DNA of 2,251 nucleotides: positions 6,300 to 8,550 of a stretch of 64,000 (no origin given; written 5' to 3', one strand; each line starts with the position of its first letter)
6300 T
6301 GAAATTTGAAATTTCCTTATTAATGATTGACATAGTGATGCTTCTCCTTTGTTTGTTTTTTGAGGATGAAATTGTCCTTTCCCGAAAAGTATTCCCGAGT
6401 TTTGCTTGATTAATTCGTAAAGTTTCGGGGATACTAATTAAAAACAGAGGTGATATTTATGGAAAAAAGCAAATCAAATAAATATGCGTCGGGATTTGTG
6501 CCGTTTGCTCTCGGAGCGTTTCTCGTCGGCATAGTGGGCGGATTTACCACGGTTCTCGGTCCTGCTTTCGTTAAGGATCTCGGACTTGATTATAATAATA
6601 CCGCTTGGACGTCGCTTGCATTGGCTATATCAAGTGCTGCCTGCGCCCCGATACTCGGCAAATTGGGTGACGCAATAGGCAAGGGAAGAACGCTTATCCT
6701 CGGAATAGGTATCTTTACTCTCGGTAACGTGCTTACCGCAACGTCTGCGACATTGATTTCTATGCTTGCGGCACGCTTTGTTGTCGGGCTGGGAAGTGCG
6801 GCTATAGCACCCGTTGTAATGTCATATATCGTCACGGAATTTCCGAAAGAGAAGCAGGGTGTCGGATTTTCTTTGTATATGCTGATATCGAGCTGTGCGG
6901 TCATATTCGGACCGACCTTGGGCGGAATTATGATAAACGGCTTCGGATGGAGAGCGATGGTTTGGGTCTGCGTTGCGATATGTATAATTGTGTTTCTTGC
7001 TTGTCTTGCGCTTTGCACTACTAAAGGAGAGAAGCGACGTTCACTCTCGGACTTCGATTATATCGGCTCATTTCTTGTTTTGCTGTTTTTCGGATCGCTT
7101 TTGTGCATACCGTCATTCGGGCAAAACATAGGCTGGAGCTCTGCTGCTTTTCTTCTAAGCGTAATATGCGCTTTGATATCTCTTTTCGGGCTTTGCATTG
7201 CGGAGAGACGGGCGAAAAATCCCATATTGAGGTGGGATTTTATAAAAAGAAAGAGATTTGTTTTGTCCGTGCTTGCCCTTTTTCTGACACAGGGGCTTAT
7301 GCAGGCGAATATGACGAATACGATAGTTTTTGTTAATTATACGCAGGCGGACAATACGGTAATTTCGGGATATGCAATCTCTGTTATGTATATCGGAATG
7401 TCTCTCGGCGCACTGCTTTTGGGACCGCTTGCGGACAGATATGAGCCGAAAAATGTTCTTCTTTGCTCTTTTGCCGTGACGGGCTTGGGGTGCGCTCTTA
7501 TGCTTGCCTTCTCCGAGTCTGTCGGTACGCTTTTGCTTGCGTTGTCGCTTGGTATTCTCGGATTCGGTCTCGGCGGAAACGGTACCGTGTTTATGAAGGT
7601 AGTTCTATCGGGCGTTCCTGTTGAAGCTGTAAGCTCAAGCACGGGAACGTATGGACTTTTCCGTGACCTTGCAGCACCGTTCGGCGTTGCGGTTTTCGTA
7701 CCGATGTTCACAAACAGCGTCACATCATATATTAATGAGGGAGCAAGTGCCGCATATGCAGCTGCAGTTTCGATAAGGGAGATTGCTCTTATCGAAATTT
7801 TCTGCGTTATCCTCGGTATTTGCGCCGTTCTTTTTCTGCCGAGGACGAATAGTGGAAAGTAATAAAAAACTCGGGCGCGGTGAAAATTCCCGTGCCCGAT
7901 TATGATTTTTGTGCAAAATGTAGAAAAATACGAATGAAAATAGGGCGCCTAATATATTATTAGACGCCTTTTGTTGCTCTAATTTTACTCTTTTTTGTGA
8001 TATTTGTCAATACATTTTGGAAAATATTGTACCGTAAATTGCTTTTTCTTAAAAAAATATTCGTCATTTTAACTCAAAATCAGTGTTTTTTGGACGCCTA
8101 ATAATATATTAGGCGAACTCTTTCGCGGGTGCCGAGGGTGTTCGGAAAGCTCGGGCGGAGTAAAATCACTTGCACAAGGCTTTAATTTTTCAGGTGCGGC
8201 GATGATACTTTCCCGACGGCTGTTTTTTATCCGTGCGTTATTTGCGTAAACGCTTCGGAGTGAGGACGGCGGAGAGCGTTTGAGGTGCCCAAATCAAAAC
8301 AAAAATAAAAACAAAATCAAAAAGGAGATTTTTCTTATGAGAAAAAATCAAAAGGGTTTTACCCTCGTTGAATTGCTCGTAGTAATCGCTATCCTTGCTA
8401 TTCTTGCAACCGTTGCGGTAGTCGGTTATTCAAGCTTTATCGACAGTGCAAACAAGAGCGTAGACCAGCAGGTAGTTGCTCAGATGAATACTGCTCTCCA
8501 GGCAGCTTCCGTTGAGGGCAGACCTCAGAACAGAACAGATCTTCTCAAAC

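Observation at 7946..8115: Candidate invertible promoter (inverton) upstream of the orphan pilin-like gene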

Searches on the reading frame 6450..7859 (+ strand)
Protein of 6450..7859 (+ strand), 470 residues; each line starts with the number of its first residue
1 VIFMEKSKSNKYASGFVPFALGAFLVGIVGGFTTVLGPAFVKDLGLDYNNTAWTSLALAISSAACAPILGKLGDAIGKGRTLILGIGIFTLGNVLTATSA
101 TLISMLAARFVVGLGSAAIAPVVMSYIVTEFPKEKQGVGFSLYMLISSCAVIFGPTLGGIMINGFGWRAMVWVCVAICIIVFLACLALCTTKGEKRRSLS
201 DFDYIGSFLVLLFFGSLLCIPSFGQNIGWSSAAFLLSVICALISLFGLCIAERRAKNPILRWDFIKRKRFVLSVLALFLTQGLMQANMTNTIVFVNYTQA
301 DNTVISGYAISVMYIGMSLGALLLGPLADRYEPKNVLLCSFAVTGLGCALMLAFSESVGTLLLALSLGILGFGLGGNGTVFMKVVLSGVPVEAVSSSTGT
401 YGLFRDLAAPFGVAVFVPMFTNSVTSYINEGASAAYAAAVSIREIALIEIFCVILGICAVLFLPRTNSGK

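Call 9: find_encoding_contigs(protein=window:6459-7859:+, flank=3000, max_places=10)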
Protein window:6459-7859:+ (467 aa): no gene with exactly this product is on record in the collection.

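Call 11: find_encoding_contigs(protein=window:6450-7859:+, flank=3000, max_places=10)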
Protein window:6450-7859:+ (470 aa): no gene with exactly this product is on record in the collection.

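Call 13: search_protein_families(library=pfam, proteins=[window:6450-7859:+], max_evalue=0.01)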
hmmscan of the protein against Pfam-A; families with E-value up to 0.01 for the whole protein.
window:6450-7859:+ (470 aa): 3 families
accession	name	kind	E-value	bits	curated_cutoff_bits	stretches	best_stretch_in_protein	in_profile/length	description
PF07690.21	MFS_1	-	2.3e-49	168.6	33.4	2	20-412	2-346/347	Major Facilitator Superfamily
PF00083.30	Sugar_tr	-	4.4e-08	32.9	22.3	2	50-187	47-190/452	Sugar (and other) transporter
PF13347.12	MFS_2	-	0.00015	20.9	27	1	44-167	255-386/427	MFS/sugar transport protein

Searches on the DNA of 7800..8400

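Call 14: search_rna_families(source=window, start=7800, end=8400, threshold=evalue, max_evalue=5)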
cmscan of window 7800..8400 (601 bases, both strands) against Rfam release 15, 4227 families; matches with E-value up to 5: 11.
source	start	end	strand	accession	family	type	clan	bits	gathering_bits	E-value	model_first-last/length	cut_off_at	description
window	8216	8345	+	RF01463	rli27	Gene; sRNA;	-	24.2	55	4.8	1-99/99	no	Listeria sRNA rli27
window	7868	7979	+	RF04312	trpB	Cis-reg;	-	22.5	59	1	1-107/107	no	trpB ncRNA motif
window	8047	8072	-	RF01585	snoR07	Gene; snRNA; snoRNA; CD-box;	-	22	44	0.7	1-88/88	no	small nucleolar RNA snoR07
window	7933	8033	-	RF04312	trpB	Cis-reg;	-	19.9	59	3.3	1-107/107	no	trpB ncRNA motif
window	7940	7972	-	RF01666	rox2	Cis-reg;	-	19.7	55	1.3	1-71/71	no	Drosophila rox2 ncRNA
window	7811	7904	-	RF01730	Termite-leu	Cis-reg;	-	16.9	51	0.72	1-78/78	no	Termite-leu RNA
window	7857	7998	-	RF00558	L20_leader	Cis-reg; leader;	-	15.7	58.7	2.5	1-127/127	no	Ribosomal protein L20 leader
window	7895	7984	+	RF01513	Afu_335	Gene; snRNA; snoRNA; CD-box;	-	15.2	50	4.3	1-96/96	no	A. fumigatus snoRNA Afu_335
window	7981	8010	-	RF02066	STnc320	Gene; sRNA;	-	15.2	50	4.7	1-55/55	no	Salmonella enterica sRNA STnc320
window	8055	8115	+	RF02610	BSR0709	Gene; sRNA;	-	12.8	382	0.4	1-318/318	no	Brucella sRNA 0709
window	8308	8370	+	RF01675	CrcZ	Gene; sRNA;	-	10.1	95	2.3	1-398/398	no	Pseudomonas sRNA CrcZ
